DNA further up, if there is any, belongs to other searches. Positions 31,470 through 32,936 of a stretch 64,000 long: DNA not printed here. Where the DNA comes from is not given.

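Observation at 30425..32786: Conserved-looking two-gene module: SPFH/band-7 protein with GYF-like tail plus double zinc-ribbon membrane-anchored protein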

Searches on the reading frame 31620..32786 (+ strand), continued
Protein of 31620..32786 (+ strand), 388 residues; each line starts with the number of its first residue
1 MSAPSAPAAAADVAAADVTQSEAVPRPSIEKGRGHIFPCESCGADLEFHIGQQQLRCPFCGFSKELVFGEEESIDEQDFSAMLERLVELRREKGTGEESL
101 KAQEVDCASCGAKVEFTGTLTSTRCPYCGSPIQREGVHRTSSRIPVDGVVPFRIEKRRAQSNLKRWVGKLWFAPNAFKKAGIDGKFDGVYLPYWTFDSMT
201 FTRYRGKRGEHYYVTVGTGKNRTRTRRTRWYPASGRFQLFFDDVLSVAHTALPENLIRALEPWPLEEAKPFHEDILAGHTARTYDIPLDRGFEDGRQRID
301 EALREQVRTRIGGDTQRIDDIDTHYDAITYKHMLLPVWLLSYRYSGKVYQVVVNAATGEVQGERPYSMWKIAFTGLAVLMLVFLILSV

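Call 36: search_protein_families(library=pfam, proteins=[L082:4980-6104:+, L082:6101-6907:+, L082:3730-4962:+, L083:3621-4721:+, L084:3664-4812:+, L084:6098-6532:+], max_evalue=0.001)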
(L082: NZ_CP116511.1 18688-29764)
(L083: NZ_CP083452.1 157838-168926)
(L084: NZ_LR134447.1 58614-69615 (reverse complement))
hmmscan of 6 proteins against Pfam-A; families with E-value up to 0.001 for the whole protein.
L082:4980-6104:+ (374 aa): 2 families
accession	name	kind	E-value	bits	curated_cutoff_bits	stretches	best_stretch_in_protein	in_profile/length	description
PF08271.17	Zn_Ribbon_TF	-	4.1e-07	29.9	29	0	6-29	1-25/43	TFIIB zinc-binding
PF17915.7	zf_Rg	-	8.5e-06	25.5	25.5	0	3-30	5-32/49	Reverse gyrase zinc finger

L082:6101-6907:+ (268 aa): 1 family
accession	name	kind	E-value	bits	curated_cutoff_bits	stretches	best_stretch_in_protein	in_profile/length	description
PF04536.20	TPM_phosphatase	-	7.8e-20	71.6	22.1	1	28-145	1-123/125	TPM domain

L082:3730-4962:+ (410 aa): 3 families
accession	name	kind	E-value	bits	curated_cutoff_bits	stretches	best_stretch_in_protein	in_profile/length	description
PF13421.11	Band_7_1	-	3.9e-13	49.9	24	1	58-268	12-205/211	SPFH domain-Band 7 family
PF23458.2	DUF7130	-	3.2e-07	30.6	35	1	371-403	47-79/89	Domain of unknown function (DUF7130)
PF12773.13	DZR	-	7.1e-05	23.3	27.3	1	350-401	1-45/45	Double zinc ribbon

L083:3621-4721:+ (366 aa): 3 families
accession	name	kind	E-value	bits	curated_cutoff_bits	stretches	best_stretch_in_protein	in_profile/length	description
PF13421.11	Band_7_1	-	2.5e-87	292.4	24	1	27-236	2-210/211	SPFH domain-Band 7 family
PF01145.31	Band_7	-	5.2e-14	53.1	23.6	1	43-238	2-164/176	SPFH domain / Band 7 family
PF12728.13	HTH_17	-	1.5e-09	38.4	27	1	317-365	1-49/51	Helix-turn-helix domain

L084:3664-4812:+ (382 aa): 3 families
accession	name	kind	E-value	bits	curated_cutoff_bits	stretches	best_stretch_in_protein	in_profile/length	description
PF13421.11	Band_7_1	-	9.8e-97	323.1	24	1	27-235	2-210/211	SPFH domain-Band 7 family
PF14237.11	GYF_2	-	1.4e-14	54.1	25.8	1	323-367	2-50/50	GYF domain 2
PF01145.31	Band_7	-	7.5e-11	42.8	23.6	1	43-234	2-161/176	SPFH domain / Band 7 family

L084:6098-6532:+ (144 aa): 0 families

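Call 41: search_protein_representatives(protein=window:31620-32786:+)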
Query: 388 residues. Proteins with E-value up to 0.001 (for the whole library): 6835; up to 1e-10: 4172; up to 1e-30: 855. The best 150 are listed.
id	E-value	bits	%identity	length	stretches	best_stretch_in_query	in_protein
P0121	2.2e-130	451.7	55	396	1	27-381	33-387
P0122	1.6e-113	396.2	49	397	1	23-386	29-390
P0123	3.0e-107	375.5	56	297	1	28-303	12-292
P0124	7.2e-106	371.0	44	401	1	14-382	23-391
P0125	2.1e-101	356.3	46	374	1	27-385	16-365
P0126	5.2e-100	351.7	44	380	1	35-385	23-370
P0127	1.0e-99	350.8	48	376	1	13-386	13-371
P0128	1.6e-99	350.1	52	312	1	91-381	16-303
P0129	2.3e-96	339.7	43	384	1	35-385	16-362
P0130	3.3e-96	339.2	40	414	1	3-386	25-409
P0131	1.1e-95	337.4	64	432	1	27-250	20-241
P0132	1.8e-93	330.2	46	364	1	30-374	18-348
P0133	1.8e-91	323.6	45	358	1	35-377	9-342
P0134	1.9e-89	316.9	43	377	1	26-385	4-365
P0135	2.0e-89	316.9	41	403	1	3-386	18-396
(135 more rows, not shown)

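Call 56: search_protein_families(library=pfam, proteins=[L027:1605-2306:+, L066:4319-5071:+, L056:4795-5844:+, L015:3833-5434:+, L015:5356-5997:+, L053:2578-5106:+, L050:5415-5666:+, L050:5632-5949:+], max_evalue=0.001)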
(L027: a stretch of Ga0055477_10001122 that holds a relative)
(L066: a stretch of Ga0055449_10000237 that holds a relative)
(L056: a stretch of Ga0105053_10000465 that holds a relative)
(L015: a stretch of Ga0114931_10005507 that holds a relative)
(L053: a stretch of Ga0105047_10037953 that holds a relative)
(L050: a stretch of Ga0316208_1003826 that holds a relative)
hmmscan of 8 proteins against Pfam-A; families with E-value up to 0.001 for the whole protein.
L027:1605-2306:+ (233 aa): 2 families
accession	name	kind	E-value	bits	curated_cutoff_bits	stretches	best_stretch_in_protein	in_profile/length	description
PF13453.11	Zn_ribbon_TFIIB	-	1.8e-16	59.7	22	2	56-97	2-40/41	Transcription factor zinc-finger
PF12773.13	DZR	-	9.6e-06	26.1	27.3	0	14-32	27-45/45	Double zinc ribbon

L066:4319-5071:+ (250 aa): 1 family
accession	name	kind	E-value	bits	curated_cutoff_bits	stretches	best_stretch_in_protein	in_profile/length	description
PF13453.11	Zn_ribbon_TFIIB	-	1.5e-14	53.5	22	2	72-114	1-40/41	Transcription factor zinc-finger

L056:4795-5844:+ (349 aa): 1 family
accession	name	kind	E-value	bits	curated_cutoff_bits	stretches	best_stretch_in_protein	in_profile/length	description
PF00482.28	T2SSF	-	5.6e-38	130.2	25.2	2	15-136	1-123/125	Type II secretion system (T2SS), protein F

L015:3833-5434:+ (533 aa): 1 family
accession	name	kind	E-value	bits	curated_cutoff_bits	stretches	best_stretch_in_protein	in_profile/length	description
PF02690.20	Na_Pi_cotrans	-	2.8e-60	202.7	29.1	2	186-321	1-136/137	Na+/Pi-cotransporter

L015:5356-5997:+ (213 aa): 1 family
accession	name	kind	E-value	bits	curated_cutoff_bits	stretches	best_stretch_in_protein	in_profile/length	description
PF01895.24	PhoU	-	6.6e-13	49.3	23.5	2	124-208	1-88/89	PhoU domain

L053:2578-5106:+ (842 aa): 1 family
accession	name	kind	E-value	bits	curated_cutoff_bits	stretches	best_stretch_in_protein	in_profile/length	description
PF07596.16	SBP_bac_10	-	4.3e-49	168.4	23.3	1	618-824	1-267/268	Protein of unknown function (DUF1559)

L050:5415-5666:+ (83 aa): 1 family
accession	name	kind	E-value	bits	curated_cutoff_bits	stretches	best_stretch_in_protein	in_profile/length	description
PF09720.15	Unstab_antitox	-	3.9e-12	46.4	23.3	1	15-66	2-52/54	Putative addiction module component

L050:5632-5949:+ (105 aa): 1 family
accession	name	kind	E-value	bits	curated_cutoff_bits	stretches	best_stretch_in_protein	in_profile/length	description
PF05016.21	ParE_toxin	-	5.3e-11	43.4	23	1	11-96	1-88/89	ParE toxin of type II toxin-antitoxin system, parDE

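Call 57: get_annotated_region(hit=H9, flank=4000)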
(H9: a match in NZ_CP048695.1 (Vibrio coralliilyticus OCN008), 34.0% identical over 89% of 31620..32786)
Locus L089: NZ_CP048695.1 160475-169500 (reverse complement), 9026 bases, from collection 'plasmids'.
description: Vibrio coralliilyticus OCN008 plasmid unnamed1, complete sequence
organism: Vibrio coralliilyticus OCN008 (NCBI taxid 1384040)
taxonomy: Bacteria; Pseudomonadota; Gammaproteobacteria; Vibrionales; Vibrionaceae; Vibrio; Vibrio coralliilyticus; Vibrio coralliilyticus OCN008
host: -; source: coral; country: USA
typing (MOB-suite, as given by PLSDB): non-mobilizable; replicon rep_cluster_564
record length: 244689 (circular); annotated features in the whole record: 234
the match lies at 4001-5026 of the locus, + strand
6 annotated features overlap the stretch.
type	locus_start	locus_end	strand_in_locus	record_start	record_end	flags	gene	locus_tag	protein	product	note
CDS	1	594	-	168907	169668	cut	-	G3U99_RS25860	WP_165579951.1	hypothetical protein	-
CDS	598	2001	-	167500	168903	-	-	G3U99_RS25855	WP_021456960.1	hypothetical protein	-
CDS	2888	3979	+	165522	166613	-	-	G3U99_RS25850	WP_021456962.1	SPFH domain-containing protein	-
CDS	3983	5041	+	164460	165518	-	-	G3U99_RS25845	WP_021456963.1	hypothetical protein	-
CDS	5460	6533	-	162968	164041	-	-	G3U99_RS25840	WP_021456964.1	LacI family DNA-binding transcriptional regulator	-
CDS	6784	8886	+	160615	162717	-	-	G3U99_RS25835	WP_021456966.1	alpha-galactosidase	-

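Call 58: get_annotated_region(hit=H4, flank=4000)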
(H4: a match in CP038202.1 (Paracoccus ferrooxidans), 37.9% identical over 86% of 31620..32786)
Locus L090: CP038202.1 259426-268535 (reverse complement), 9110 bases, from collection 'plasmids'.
description: Paracoccus ferrooxidans strain NCCB 100066 plasmid pFER4, complete sequence
organism: Paracoccus ferrooxidans (NCBI taxid 327104)
taxonomy: Bacteria; Pseudomonadota; Alphaproteobacteria; Rhodobacterales; Paracoccaceae; Paracoccus; Paracoccus ferrooxidans
host: -; source: single cell,bioreactor; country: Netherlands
typing (MOB-suite, as given by PLSDB): non-mobilizable; replicon rep_cluster_746; mating-pair formation MPF_T
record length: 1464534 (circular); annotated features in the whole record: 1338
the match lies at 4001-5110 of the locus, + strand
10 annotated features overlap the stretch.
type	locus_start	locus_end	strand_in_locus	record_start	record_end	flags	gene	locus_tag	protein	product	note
CDS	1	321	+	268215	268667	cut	-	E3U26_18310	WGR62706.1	hypothetical protein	-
CDS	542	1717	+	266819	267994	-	-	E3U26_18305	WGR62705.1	toxic anion resistance protein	-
CDS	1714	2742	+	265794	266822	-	-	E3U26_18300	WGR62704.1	DUF2927 domain-containing protein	-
CDS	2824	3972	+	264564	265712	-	-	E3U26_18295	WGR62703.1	SPFH domain-containing protein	-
CDS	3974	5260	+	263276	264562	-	-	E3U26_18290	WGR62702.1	zinc ribbon domain-containing protein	-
CDS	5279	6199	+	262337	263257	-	-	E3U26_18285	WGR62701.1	carbohydrate kinase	-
CDS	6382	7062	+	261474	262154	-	-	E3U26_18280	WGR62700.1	exopolysaccharide biosynthesis protein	-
CDS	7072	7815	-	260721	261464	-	-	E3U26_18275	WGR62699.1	GntR family transcriptional regulator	-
CDS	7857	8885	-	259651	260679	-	-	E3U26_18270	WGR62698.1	Gfo/Idh/MocA family oxidoreductase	-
CDS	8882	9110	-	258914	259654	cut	-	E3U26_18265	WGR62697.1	SDR family oxidoreductase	-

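Call 61: search_protein_families(library=pfam, proteins=[L089:2888-3979:+, L090:2824-3972:+, L090:3974-5260:+, L090:542-1717:+, L089:3983-5041:+], max_evalue=0.001)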
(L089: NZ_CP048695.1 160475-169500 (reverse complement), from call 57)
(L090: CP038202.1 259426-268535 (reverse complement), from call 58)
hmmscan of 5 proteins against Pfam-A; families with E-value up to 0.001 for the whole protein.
L089:2888-3979:+ (363 aa): 3 families
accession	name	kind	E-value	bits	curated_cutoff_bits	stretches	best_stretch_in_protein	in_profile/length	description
PF13421.11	Band_7_1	-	4.3e-94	314.5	24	1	26-235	1-210/211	SPFH domain-Band 7 family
PF14237.11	GYF_2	-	3.7e-17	62.3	25.8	1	300-349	1-50/50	GYF domain 2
PF01145.31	Band_7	-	3.5e-14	53.7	23.6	1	43-233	2-160/176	SPFH domain / Band 7 family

L090:2824-3972:+ (382 aa): 3 families
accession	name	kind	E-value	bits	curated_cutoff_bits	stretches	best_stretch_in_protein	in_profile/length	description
PF13421.11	Band_7_1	-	2.5e-105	351.2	24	1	26-236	1-211/211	SPFH domain-Band 7 family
PF14237.11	GYF_2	-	7.7e-19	67.7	25.8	1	315-364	1-50/50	GYF domain 2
PF01145.31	Band_7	-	1.5e-15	58.2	23.6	1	43-236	2-163/176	SPFH domain / Band 7 family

L090:3974-5260:+ (428 aa): 4 families
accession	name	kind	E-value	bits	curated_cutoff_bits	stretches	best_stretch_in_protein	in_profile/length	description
PF08271.17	Zn_Ribbon_TF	-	6.8e-05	22.8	29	0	10-35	1-27/43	TFIIB zinc-binding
PF01155.25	HypA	-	0.00015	22.2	28.9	0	101-134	66-97/112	Hydrogenase/urease nickel incorporation, metallochaperone, hypA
PF13248.11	Zn_ribbon_3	-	0.00026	20.8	27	0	105-116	2-13/26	zinc-ribbon domain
PF12773.13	DZR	-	0.00039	21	27.3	0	12-37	15-34/45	Double zinc ribbon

L090:542-1717:+ (391 aa): 1 family
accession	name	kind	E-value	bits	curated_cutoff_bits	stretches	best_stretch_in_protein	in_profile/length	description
PF05816.16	TelA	-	1.2e-106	357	30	1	47-377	3-331/332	Toxic anion resistance protein (TelA)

L089:3983-5041:+ (352 aa): 0 families

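Call 65: search_dna_similar(query=window:31620-32786:+, collection=phages, mode=protein, max_evalue=0.001, max_rows=15)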
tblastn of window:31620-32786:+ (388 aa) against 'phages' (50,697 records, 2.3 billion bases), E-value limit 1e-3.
Records with a match: 8; places in all: 8; records where one place covers at least 80% of the query: 6.
Best place of each record, by identity: <60% 8.
By first word of the organism name: Bacteriophage 5; Listeria 2; Enterococcus 1.
By host as written in the record: - 5; Listeria monocytogenes 2; Enterococcus faecalis 1.
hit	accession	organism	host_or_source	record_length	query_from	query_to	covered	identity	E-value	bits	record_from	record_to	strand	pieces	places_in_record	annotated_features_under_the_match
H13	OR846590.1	Enterococcus phage Efs 1-1-1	Enterococcus faecalis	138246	39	378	88%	27.3%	4e-28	122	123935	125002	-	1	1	record has no annotation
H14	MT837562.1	Bacteriophage sp.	human fecal samples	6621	37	385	90%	26.2%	8e-27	118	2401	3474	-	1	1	record has no annotation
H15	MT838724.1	Bacteriophage sp.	human fecal samples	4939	37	388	91%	24.6%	9e-31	129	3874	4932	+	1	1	record has no annotation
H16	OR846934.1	Listeria phage LM 4-11-1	Listeria monocytogenes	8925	39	349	80%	26.5%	2e-19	96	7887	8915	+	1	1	record has no annotation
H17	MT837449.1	Bacteriophage sp.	human fecal samples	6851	23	388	94%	22.4%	3e-18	93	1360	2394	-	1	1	record has no annotation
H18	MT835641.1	Bacteriophage sp.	human fecal samples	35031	39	371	86%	24.3%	2e-11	72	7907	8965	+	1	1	record has no annotation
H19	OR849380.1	Listeria phage LM 4-14-1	Listeria monocytogenes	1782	149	385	61%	28.7%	2e-16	86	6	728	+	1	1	record has no annotation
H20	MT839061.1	Bacteriophage sp.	human fecal samples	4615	37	286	64%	26.4%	6e-15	82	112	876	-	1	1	record has no annotation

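Call 80: fold_search(model_id=the predicted structure, library=pdb)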
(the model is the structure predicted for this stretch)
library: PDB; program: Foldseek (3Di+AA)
matches with E <= 10: 364; with E <= 0.001: 0
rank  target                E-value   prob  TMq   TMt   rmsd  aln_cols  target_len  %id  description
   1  5g5l_I                1.1e-01  0.54  0.08  0.25  17.5       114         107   19  RNA polymerase I-Rrn3 complex at 4.8 A resolution (released 2016-07-27)
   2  3o44_A                1.1e-01  0.12  0.11  0.09  16.6       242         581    7  Crystal Structure of the Vibrio cholerae Cytolysin (HlyA) Heptameric Pore (released 2011-04-20)
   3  7yl9_H                1.1e-01  0.08  0.10  0.08  19.7       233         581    9  Cryo-EM structure of complete transmembrane channel E289A mutant Vibrio cholerae Cytolysin (released 2022-08-31)
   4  4ym7_BI               1.6e-01  0.54  0.08  0.28  16.5        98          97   17  RNA polymerase I structure with an alternative dimer hinge (released 2015-09-09)
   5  8jc7_A                2.2e-01  0.09  0.11  0.10  16.7       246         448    6  Cryo-EM structure of Vibrio campbellii alpha-hemolysin (released 2023-09-27)
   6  4i1h                  2.8e-01  0.41  0.09  0.11  12.5        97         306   26  Structure of Parkin E3 ligase (released 2013-06-19)
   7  8jwv                  3.3e-01  0.35  0.09  0.11  12.7        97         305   27  Untethered R0RBR (released 2024-07-03)
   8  4zyn_B                3.3e-01  0.28  0.08  0.08  13.3        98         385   26  Crystal Structure of Parkin E3 ubiquitin ligase (linker deletion; delta 86-130) (released 2015-08-19)
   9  9lh7_A                3.3e-01  0.04  0.10  0.08  21.2       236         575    8  Pore-like heptameric T201A Vibrio cholerae cytolysin mutant (released 2025-10-01)
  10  5ec5_C                3.5e-01  0.02  0.07  0.08  23.1       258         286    8  Crystal structure of lysenin pore (released 2016-05-18)
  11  9rsu_A                3.9e-01  0.02  0.07  0.09  23.9       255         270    8  NetF pore structure (released 2026-02-18)
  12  9rt2_N1               4.4e-01  0.03  0.08  0.10  23.7       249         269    7  NetF - ANTXR2 structure (C4) (released 2026-02-18)
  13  5edv_B                6.0e-01  0.33  0.08  0.10  14.8       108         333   15  Structure of the HOIP-RBR/UbcH5B~ubiquitin transfer complex (released 2016-01-20)
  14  6hls_I                6.4e-01  0.28  0.08  0.26  16.8       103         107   16  Yeast apo RNA polymerase I* (released 2019-04-03)
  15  5edv_A                7.1e-01  0.25  0.09  0.11  15.3       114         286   15  Structure of the HOIP-RBR/UbcH5B~ubiquitin transfer complex (released 2016-01-20)
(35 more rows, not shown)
